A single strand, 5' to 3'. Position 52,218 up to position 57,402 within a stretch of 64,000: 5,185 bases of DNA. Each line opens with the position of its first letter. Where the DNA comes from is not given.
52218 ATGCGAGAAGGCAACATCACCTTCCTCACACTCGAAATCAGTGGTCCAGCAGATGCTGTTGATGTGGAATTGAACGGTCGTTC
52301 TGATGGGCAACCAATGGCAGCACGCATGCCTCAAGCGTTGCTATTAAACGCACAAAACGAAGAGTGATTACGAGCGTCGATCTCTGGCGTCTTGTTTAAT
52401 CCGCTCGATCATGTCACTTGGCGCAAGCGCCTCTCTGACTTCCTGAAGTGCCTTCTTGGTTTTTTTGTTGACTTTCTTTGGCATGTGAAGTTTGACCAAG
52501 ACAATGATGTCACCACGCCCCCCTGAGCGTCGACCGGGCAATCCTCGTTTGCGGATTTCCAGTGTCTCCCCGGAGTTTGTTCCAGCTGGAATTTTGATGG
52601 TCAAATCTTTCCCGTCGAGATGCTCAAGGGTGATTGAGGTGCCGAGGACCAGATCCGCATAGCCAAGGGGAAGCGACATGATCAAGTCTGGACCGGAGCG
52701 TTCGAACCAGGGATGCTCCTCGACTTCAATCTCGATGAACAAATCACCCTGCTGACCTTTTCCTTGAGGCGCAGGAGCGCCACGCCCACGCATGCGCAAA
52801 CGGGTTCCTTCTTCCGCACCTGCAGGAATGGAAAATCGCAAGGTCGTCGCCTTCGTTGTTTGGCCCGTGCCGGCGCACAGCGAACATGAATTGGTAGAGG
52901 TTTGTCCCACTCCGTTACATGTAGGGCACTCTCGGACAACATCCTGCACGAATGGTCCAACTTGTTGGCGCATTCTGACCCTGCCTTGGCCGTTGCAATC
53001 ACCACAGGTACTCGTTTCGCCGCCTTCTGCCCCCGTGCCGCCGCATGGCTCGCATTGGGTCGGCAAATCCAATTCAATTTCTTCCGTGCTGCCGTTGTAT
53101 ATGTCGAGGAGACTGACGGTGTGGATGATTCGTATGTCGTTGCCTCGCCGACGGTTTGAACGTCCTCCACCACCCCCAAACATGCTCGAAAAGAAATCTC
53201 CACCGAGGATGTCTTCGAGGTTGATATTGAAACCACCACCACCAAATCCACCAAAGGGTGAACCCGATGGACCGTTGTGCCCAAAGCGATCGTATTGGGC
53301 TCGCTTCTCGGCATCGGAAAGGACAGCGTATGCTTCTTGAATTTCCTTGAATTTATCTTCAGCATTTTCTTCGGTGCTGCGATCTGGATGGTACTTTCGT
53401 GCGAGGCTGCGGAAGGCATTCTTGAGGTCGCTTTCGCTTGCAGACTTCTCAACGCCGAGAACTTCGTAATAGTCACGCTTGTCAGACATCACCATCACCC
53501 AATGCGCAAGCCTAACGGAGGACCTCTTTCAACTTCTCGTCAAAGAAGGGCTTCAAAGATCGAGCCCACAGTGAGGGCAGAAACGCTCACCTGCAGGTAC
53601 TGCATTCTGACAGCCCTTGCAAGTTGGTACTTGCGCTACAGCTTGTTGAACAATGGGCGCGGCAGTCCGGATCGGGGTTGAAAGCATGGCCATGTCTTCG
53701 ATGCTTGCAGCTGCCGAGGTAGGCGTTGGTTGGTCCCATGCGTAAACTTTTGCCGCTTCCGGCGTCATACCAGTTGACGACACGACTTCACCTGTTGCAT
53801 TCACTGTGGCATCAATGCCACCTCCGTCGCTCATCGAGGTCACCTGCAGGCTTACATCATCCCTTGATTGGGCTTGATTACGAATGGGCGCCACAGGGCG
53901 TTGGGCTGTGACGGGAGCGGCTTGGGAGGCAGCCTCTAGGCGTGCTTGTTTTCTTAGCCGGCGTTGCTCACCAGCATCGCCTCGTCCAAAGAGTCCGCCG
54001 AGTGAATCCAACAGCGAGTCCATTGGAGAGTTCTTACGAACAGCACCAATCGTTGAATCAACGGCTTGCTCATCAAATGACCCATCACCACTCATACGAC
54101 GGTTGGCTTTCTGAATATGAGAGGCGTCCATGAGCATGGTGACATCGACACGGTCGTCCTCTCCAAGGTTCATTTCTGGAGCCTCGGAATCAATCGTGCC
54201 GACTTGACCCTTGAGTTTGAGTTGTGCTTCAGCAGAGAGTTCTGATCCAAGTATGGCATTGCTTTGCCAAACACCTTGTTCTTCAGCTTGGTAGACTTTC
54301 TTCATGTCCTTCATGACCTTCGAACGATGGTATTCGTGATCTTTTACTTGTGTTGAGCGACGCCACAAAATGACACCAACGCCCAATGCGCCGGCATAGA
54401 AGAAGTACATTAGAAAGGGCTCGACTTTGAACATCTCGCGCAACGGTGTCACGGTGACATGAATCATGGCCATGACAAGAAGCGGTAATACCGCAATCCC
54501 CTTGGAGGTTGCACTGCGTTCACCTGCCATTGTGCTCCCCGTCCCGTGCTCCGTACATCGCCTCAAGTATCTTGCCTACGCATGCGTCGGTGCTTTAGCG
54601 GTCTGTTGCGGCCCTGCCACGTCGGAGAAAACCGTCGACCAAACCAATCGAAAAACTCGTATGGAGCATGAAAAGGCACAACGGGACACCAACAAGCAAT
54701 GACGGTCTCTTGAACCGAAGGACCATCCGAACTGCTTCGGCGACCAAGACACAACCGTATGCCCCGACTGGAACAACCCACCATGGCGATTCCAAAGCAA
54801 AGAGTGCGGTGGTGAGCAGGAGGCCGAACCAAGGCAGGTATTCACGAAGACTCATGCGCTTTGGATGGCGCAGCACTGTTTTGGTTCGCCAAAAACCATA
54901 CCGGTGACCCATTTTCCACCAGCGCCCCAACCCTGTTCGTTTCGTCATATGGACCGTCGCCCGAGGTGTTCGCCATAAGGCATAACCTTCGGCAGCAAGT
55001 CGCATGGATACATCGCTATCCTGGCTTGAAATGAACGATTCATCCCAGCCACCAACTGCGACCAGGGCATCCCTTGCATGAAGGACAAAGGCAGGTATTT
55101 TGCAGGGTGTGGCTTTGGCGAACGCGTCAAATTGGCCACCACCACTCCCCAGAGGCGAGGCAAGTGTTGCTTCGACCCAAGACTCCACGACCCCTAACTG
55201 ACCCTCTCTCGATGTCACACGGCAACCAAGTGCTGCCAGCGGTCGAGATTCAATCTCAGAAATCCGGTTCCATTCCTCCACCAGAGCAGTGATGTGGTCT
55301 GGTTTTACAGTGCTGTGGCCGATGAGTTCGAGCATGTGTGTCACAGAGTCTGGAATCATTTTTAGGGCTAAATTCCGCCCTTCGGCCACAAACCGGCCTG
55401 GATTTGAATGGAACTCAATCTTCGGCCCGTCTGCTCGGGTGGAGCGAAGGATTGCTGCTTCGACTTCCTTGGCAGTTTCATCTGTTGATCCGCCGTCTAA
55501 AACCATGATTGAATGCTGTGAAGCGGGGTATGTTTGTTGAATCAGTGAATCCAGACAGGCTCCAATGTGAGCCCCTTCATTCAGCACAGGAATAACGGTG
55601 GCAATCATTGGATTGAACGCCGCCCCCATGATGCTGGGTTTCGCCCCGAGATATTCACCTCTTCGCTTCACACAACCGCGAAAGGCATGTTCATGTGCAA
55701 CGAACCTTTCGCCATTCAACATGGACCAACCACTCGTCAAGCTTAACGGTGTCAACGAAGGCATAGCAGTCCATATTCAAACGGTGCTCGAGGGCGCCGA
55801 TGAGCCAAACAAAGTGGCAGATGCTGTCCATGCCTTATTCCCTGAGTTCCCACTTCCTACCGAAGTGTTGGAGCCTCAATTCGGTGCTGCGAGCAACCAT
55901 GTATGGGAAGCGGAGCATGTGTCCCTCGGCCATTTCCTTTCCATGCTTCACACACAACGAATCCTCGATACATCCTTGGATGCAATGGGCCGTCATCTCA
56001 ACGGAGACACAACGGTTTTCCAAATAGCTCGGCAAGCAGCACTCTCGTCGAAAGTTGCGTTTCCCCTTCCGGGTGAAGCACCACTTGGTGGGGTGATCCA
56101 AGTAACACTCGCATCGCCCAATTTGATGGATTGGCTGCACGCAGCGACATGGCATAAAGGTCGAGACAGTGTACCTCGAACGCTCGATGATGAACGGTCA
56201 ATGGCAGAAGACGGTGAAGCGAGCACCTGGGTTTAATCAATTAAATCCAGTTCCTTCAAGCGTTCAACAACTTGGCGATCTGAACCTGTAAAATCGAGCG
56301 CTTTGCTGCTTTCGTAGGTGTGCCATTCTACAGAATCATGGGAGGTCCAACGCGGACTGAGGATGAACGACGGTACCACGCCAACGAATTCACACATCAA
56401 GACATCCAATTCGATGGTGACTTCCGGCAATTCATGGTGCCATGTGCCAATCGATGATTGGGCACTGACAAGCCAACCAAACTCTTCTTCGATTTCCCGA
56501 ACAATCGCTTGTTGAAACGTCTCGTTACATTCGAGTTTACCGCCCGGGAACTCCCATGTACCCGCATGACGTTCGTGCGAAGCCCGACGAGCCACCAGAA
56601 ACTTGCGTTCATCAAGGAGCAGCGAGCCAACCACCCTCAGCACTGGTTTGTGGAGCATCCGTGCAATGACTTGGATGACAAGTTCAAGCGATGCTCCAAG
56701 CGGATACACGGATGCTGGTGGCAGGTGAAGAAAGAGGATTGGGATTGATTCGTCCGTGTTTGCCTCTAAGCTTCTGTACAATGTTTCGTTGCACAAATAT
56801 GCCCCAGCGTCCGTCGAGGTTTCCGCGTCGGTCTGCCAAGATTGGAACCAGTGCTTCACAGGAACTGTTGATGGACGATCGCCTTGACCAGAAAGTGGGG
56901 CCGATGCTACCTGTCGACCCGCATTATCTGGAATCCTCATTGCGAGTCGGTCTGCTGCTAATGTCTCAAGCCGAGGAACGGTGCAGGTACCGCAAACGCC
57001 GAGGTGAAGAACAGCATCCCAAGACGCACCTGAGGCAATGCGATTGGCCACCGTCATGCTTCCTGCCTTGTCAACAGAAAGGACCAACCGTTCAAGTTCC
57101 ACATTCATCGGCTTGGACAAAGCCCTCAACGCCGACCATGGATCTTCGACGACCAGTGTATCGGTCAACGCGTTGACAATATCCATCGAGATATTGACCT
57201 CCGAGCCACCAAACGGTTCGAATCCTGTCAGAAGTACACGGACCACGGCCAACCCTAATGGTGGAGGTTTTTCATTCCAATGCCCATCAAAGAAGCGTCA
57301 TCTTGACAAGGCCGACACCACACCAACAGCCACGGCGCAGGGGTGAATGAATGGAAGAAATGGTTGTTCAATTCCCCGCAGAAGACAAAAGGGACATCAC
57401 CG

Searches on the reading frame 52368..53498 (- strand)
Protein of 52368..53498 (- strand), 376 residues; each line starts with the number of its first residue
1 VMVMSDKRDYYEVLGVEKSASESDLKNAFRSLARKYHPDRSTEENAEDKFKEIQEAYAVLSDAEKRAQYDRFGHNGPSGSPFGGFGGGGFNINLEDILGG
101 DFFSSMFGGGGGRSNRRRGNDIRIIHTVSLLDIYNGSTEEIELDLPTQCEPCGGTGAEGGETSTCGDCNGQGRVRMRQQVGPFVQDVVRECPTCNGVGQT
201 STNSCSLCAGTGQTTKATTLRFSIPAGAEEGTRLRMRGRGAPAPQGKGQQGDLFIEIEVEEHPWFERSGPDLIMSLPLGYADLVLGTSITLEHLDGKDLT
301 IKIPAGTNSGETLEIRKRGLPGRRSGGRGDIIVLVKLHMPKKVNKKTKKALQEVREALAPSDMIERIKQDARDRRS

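Call 70: search_protein_families(library=pfam, proteins=[window:52368-53498:-], max_evalue=0.001)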
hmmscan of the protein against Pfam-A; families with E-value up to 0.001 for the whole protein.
window:52368-53498:- (376 aa): 3 families
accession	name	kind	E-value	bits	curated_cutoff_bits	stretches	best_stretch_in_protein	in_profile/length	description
PF01556.23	DnaJ_C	-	9.7e-38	130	26.6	1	123-340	2-152/152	DnaJ C terminal domain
PF00226.36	DnaJ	-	2.1e-25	89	27.8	1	9-70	1-63/63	DnaJ domain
PF00684.25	DnaJ_CXXCXGXG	-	9.8e-12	45.4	32.7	1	149-212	1-65/65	DnaJ central domain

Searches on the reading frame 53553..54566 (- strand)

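Call 70: search_protein_families(library=pfam, proteins=[window:53553-54566:-], max_evalue=0.001)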
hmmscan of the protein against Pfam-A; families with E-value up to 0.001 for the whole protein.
window:53553-54566:- (337 aa): 3 families
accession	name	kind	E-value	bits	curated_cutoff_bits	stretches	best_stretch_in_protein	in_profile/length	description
PF10571.15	UPF0547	-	0.00045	20.7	29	1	315-334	2-21/26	Uncharacterised protein family UPF0547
PF13240.11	Zn_Ribbon_1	-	0.00045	20.4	25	1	316-334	2-20/23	zinc-ribbon domain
PF12773.13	DZR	-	0.00071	20.1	27.3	0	315-334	26-45/45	Double zinc ribbon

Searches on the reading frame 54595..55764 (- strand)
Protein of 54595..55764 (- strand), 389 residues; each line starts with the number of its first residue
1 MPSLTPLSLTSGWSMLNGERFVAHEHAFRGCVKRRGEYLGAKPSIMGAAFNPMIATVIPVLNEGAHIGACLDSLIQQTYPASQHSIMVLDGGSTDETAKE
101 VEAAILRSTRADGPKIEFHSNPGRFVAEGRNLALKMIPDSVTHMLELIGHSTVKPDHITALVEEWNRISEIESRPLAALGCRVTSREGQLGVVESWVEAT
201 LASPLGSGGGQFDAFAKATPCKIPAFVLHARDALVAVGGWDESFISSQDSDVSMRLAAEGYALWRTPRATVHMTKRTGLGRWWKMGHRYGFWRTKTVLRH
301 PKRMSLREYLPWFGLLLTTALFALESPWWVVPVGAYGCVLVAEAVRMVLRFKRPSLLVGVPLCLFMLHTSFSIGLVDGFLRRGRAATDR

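Call 70: search_protein_families(library=pfam, proteins=[window:54595-55764:-], max_evalue=0.001)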
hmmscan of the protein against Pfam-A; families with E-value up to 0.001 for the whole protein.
window:54595-55764:- (389 aa): 4 families
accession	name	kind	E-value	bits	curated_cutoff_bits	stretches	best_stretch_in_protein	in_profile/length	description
PF00535.33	Glycos_transf_2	-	1.2e-08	35.5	23.3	1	57-167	3-105/168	Glycosyl transferase family 2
PF13632.12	Glyco_trans_2_3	-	4.4e-06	27.1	27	1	177-338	29-194/198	Glycosyl transferase family group 2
PF13641.12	Glyco_tranf_2_3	-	0.00036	21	27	0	52-276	1-214/230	Glycosyltransferase like family 2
PF10111.15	Glyco_tranf_2_2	-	0.0004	20.4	27.3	0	227-263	168-206/276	Glycosyltransferase like family 2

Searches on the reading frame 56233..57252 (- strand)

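Call 3: search_protein_families(library=pfam, proteins=[window:56233-57252:-], max_evalue=0.1)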
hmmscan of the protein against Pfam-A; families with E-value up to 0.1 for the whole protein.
window:56233-57252:- (339 aa): 4 families
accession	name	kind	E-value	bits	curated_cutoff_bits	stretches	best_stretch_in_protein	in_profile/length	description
PF00293.34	NUDIX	-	3.8e-16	59.8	21.1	1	206-331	4-133/134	NUDIX domain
PF01470.22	Peptidase_C15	-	7.1e-15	56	22.7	1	5-178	2-168/204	Pyroglutamyl peptidase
PF14815.12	NUDIX_4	-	7.8e-11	42.2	35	1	212-329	5-111/113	NUDIX domain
PF22327.2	Nudt16-like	-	0.081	13.3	27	0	228-264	30-67/161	U8 snoRNA-decapping enzyme-like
